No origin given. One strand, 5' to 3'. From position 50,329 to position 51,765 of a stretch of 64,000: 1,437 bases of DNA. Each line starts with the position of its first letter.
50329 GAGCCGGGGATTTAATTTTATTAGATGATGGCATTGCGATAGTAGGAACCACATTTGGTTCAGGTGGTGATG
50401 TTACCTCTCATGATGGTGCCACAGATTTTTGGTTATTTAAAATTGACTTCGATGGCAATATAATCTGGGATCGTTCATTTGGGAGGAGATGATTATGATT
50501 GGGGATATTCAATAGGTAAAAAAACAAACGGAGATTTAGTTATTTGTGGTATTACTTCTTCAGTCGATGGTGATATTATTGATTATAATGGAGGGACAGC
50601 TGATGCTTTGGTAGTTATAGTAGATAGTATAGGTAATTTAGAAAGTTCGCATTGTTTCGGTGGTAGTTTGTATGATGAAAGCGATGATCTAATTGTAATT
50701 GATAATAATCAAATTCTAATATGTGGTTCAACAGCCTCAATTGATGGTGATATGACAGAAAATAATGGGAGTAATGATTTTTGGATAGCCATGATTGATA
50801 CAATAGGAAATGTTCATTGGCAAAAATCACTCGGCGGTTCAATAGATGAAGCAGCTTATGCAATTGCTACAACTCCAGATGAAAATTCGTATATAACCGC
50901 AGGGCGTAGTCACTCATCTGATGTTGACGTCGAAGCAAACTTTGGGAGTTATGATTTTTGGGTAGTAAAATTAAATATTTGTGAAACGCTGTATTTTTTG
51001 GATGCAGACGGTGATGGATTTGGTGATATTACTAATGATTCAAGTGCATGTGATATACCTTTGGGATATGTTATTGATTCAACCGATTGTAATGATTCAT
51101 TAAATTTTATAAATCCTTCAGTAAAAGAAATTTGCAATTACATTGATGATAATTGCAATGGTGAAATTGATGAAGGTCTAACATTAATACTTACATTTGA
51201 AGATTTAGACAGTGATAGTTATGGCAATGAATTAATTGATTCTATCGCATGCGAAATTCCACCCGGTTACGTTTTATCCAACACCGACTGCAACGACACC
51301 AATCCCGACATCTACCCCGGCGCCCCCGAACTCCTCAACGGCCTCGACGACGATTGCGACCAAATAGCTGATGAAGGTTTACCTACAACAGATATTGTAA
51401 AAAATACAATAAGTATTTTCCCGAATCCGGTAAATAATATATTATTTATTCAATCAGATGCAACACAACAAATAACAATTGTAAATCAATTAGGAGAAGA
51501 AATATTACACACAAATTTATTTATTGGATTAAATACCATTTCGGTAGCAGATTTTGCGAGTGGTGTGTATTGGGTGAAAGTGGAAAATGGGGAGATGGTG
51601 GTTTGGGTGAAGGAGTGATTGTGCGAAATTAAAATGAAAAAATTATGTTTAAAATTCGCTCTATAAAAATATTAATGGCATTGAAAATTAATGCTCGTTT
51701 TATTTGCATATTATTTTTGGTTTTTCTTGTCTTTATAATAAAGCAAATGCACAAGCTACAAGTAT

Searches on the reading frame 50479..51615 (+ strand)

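Call 9: search_protein_families(library=pfam, proteins=[window:50479-51615:+], max_evalue=0.01)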
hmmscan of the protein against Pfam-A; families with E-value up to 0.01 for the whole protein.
window:50479-51615:+ (379 aa): 3 families
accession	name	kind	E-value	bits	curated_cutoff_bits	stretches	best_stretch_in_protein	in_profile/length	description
PF11617.13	Cu-binding_MopE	-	3e-18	66.2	27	2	270-299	1-30/30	Putative metal-binding motif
PF18962.6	Por_Secre_tail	-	1.8e-10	41.4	27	1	313-373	1-67/75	Secretion system C-terminal sorting domain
PF05935.17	Arylsulfotrans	-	0.0078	15.7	24.2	0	24-132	54-157/374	Arylsulfotransferase (ASST)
